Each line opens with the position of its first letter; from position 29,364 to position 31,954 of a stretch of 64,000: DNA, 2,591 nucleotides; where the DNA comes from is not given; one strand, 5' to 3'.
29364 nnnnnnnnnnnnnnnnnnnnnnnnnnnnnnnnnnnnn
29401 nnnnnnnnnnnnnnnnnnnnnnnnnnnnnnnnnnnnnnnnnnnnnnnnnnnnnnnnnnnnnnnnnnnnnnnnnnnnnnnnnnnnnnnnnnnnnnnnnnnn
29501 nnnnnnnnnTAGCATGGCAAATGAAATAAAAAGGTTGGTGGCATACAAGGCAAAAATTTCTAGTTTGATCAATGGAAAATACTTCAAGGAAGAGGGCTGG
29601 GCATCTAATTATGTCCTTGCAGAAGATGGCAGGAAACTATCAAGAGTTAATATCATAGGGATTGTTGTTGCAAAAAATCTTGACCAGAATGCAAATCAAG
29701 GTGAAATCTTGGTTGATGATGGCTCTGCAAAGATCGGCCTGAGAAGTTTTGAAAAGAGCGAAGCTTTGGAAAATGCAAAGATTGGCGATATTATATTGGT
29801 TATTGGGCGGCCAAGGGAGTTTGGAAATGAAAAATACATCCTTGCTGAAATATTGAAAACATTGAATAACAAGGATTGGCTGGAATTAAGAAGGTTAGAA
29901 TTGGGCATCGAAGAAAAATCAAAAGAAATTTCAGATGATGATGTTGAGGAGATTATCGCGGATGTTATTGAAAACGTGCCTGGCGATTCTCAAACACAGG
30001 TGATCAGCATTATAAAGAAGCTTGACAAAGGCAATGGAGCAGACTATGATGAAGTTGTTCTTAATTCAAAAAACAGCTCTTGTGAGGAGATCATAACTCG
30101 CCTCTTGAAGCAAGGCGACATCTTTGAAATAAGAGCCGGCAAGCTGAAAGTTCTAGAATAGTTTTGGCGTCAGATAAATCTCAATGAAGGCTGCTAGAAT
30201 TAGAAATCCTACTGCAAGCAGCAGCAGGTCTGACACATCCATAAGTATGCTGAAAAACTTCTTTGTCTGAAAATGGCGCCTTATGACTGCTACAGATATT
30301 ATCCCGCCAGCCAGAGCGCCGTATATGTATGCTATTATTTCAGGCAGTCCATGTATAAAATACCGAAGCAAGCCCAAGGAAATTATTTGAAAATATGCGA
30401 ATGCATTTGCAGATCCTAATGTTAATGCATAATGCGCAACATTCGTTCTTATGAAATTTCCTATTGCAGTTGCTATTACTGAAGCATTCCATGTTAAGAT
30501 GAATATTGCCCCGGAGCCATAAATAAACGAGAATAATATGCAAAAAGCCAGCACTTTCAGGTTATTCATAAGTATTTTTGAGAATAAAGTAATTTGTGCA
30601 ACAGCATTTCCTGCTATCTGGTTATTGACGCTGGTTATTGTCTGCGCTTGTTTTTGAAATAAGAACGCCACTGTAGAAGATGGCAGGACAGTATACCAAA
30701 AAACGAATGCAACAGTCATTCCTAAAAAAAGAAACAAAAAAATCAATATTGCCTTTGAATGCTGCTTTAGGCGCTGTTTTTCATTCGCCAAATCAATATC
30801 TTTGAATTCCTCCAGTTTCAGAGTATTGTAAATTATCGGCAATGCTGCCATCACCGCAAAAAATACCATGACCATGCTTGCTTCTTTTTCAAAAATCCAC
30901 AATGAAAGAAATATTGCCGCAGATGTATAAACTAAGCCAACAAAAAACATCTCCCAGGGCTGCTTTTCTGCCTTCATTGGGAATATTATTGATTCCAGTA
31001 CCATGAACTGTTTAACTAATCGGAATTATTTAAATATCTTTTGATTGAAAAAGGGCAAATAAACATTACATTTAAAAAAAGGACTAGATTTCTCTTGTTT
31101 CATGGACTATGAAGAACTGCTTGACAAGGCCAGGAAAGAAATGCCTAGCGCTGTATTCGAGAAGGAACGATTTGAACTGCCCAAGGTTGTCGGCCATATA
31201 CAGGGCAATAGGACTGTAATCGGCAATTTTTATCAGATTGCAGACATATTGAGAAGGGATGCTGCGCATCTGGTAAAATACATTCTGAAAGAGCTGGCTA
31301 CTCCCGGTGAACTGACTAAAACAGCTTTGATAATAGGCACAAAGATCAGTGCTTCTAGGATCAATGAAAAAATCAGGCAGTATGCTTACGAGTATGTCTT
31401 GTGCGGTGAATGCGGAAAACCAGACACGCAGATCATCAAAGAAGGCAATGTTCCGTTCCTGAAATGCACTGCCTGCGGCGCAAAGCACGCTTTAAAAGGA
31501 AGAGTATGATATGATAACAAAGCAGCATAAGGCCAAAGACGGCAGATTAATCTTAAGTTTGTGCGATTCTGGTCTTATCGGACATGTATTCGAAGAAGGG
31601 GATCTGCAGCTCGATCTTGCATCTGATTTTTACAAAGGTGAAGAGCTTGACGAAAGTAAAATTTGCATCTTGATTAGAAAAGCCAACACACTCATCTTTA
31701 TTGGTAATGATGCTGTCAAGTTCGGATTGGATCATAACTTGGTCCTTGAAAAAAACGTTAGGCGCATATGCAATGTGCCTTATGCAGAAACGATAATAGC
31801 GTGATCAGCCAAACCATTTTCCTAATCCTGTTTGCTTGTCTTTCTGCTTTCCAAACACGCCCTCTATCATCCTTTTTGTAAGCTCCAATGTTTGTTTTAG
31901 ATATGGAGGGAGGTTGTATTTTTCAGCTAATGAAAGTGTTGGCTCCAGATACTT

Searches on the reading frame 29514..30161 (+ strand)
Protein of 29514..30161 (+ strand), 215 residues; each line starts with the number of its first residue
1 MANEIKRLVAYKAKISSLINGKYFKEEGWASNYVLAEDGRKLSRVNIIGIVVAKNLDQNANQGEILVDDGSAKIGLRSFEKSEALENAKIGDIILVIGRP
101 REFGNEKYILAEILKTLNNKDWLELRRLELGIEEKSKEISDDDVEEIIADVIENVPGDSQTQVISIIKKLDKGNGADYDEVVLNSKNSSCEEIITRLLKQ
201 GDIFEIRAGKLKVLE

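Call 21: search_protein_families(library=pfam, proteins=[window:29514-30161:+])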
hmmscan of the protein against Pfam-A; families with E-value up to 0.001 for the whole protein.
window:29514-30161:+ (215 aa): 1 family
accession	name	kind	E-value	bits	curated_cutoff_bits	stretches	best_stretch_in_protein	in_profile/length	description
PF01336.31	tRNA_anti-codon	-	5e-05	23.6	27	1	45-111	1-69/75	OB-fold nucleic acid binding domain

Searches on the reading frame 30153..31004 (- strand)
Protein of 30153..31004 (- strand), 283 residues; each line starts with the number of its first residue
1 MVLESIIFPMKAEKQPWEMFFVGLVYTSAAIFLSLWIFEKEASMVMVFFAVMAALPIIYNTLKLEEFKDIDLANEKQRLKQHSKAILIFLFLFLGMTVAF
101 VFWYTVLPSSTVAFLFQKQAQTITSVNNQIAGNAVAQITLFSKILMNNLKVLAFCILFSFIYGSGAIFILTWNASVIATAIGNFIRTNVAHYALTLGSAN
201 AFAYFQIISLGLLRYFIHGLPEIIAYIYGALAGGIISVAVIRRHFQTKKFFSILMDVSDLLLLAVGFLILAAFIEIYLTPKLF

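Call 10: search_protein_families(library=pfam, proteins=[window:30153-31004:-])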
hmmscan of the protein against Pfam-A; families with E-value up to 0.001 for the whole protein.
window:30153-31004:- (283 aa): 1 family
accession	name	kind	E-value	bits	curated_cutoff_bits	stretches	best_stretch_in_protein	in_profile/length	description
PF01944.22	SpoIIM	-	8.4e-10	39.3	26.9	1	90-280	3-163/163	Stage II sporulation protein M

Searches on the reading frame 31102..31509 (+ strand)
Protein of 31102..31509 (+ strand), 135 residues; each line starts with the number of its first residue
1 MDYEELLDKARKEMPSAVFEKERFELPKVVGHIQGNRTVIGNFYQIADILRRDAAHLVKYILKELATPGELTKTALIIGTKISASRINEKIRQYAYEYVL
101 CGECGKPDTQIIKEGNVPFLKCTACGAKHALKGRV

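Call 21: search_protein_families(library=pfam, proteins=[window:31102-31509:+])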
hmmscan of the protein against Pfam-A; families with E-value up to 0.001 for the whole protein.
window:31102-31509:+ (135 aa): 1 family
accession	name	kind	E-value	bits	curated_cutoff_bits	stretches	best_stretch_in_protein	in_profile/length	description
PF01873.23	eIF-5_eIF-2B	-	2.7e-33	114.8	27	1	20-128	7-117/117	Domain found in IF2B/IF5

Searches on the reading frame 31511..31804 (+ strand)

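Call 21: search_protein_families(library=pfam, proteins=[window:31511-31804:+])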
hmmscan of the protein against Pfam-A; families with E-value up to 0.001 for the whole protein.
window:31511-31804:+ (97 aa): 1 family
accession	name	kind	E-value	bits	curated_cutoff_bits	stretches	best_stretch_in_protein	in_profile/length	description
PF04242.18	DUF424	-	4.3e-11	43.4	25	1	10-92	5-87/92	Protein of unknown function (DUF424)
